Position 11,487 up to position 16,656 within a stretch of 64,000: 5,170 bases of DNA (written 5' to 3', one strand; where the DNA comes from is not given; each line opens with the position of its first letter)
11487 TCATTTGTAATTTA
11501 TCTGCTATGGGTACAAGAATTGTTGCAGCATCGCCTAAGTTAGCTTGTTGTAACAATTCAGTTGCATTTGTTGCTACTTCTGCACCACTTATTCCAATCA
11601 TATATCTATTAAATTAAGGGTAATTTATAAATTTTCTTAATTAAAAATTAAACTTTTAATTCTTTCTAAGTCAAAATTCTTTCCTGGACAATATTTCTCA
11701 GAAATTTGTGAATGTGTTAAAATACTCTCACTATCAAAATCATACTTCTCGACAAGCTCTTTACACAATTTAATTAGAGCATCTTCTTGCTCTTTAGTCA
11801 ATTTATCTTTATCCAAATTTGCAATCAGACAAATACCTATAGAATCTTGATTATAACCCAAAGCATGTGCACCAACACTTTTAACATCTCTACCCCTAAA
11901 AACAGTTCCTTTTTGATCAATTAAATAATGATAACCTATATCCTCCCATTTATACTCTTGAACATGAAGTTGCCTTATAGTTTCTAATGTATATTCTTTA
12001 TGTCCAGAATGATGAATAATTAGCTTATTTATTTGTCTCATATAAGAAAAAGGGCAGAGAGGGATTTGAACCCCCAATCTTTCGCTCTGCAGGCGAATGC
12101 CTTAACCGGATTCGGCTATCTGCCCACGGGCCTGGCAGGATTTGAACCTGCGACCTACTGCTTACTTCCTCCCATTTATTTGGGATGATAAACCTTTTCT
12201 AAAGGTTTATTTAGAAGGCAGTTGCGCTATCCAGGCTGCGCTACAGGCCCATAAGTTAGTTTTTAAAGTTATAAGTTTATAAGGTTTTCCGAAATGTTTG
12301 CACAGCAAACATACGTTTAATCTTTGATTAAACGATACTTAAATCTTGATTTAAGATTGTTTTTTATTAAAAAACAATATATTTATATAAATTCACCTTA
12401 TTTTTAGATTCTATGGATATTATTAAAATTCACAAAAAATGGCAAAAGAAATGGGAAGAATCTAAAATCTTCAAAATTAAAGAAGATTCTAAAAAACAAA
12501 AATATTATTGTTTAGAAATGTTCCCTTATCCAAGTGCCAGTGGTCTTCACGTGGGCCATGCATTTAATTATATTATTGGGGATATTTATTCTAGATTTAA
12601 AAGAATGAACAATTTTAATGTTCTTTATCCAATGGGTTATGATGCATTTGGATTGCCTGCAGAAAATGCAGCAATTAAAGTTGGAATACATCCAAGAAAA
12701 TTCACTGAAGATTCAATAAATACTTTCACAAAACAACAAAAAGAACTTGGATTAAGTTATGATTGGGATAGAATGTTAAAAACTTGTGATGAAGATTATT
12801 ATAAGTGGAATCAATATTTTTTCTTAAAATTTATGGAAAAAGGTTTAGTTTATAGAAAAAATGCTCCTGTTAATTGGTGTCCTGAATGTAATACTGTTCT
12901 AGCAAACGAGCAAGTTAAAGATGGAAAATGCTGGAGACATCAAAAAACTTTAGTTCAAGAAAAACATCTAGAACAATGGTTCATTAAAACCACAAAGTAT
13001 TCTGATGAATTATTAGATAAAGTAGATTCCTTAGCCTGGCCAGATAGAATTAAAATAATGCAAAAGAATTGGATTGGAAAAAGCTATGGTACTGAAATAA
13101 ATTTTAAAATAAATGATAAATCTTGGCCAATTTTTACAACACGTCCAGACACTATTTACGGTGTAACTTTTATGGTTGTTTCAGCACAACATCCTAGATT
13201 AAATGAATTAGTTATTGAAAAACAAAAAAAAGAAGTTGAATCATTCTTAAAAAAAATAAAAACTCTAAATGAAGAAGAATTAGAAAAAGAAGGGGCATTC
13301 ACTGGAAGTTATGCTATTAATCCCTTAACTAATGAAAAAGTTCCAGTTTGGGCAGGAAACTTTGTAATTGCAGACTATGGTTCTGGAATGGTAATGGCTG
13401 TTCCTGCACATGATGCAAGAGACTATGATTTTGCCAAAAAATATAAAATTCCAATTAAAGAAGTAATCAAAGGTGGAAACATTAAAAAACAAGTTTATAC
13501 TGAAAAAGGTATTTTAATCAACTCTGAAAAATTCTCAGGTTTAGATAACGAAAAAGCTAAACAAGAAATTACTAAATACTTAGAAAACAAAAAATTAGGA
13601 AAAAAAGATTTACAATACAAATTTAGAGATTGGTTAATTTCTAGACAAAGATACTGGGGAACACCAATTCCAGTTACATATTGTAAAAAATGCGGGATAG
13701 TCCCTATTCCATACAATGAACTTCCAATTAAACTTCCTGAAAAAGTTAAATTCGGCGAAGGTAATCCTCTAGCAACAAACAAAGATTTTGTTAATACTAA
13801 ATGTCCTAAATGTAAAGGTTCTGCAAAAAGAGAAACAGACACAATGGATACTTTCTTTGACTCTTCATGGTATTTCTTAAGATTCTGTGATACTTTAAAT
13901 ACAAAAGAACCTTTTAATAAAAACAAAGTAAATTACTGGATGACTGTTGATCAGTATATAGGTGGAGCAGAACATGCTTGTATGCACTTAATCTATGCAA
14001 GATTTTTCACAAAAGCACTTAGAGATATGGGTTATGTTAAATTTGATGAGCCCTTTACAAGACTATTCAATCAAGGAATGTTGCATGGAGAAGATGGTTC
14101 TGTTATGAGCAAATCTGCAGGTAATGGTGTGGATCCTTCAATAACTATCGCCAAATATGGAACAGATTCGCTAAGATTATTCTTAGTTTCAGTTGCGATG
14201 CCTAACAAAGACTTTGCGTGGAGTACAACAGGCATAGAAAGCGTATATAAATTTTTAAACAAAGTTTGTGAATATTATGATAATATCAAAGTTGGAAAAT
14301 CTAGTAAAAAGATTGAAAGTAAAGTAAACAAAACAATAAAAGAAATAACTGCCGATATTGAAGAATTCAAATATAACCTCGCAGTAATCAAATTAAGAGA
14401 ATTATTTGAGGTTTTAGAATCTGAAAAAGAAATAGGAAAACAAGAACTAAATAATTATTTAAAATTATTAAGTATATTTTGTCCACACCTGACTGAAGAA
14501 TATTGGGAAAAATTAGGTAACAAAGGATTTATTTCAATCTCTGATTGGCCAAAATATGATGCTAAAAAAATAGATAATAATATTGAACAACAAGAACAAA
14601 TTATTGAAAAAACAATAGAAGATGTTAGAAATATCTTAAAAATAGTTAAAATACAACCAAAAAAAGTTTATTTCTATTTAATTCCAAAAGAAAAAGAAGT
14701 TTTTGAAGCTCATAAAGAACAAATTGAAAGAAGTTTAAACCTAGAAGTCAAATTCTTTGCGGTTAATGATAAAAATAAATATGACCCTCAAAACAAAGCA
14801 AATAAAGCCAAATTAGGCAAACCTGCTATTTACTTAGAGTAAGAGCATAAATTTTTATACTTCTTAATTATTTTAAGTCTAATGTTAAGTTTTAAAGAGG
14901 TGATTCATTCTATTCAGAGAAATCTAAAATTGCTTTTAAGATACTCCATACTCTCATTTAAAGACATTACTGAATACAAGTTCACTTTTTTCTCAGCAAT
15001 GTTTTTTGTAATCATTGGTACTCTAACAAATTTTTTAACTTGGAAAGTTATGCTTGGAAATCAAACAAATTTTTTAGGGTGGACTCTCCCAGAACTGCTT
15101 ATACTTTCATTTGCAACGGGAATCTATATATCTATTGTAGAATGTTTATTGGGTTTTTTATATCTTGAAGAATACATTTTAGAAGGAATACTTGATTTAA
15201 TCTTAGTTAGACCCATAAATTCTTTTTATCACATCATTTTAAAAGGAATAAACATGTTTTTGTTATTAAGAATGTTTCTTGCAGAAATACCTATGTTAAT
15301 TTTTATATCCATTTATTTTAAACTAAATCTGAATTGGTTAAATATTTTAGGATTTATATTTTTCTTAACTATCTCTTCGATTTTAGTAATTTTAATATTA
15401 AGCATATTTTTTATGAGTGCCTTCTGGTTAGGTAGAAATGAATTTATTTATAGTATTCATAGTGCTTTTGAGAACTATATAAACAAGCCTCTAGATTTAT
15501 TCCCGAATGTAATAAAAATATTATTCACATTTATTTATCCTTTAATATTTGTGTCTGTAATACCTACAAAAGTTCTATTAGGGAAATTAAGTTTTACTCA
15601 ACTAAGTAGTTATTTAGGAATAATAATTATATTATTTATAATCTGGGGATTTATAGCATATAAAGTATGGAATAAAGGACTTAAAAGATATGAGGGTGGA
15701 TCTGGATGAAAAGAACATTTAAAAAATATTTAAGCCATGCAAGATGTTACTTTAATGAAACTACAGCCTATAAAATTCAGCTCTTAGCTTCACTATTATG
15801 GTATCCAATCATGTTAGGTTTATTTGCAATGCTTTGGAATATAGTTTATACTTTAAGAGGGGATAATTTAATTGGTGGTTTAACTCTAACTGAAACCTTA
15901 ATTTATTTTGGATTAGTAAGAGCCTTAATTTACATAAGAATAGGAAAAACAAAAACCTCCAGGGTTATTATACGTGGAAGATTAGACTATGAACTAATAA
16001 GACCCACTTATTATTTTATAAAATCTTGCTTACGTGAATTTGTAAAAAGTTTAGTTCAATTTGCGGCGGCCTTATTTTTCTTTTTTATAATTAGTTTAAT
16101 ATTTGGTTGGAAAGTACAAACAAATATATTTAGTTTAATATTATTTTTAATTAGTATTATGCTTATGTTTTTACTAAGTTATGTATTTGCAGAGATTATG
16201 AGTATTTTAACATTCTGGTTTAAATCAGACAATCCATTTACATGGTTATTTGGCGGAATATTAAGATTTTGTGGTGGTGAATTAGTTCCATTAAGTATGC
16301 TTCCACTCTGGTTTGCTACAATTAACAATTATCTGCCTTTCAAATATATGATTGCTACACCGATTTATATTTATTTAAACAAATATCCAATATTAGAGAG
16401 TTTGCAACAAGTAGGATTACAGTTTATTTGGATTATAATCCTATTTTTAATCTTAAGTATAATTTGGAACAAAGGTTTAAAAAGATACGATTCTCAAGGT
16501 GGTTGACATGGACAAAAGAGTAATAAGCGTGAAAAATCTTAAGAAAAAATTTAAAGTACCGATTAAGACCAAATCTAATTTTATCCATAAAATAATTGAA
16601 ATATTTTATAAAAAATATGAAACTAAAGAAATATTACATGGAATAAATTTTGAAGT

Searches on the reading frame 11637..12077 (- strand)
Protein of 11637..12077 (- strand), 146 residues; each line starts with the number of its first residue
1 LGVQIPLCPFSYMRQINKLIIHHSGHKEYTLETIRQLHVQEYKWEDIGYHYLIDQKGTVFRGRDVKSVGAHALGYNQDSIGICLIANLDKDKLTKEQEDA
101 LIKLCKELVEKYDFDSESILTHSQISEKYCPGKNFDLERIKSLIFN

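Call 87: search_protein_families(library=pfam, proteins=[window:11637-12077:-], max_evalue=0.001)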
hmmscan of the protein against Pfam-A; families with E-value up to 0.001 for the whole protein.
window:11637-12077:- (146 aa): 1 family
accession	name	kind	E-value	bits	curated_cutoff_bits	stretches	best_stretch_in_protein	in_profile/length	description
PF01510.30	Amidase_2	-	9.6e-24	84.6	26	1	14-133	3-131/131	N-acetylmuramoyl-L-alanine amidase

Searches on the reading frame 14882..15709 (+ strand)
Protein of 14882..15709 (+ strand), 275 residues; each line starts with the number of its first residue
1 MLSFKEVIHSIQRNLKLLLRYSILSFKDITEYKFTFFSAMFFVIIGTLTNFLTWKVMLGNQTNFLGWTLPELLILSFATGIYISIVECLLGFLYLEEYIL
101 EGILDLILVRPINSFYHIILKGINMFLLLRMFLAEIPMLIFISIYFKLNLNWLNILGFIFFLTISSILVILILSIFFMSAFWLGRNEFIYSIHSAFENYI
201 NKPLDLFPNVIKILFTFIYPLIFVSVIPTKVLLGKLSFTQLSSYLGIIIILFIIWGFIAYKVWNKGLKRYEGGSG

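Call 87: search_protein_families(library=pfam, proteins=[window:14882-15709:+], max_evalue=0.001)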
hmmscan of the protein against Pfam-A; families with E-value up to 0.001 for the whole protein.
window:14882-15709:+ (275 aa): 1 family
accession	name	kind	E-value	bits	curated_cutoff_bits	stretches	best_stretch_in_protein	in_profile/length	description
PF06182.17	ABC2_membrane_6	-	1.4e-29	103.9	22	1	46-272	3-227/229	ABC-2 family transporter protein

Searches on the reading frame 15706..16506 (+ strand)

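Call 87: search_protein_families(library=pfam, proteins=[window:15706-16506:+], max_evalue=0.001)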
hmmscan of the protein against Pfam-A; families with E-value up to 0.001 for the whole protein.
window:15706-16506:+ (266 aa): 1 family
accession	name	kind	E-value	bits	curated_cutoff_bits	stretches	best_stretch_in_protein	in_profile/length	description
PF06182.17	ABC2_membrane_6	-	4.1e-20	73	22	1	36-265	3-229/229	ABC-2 family transporter protein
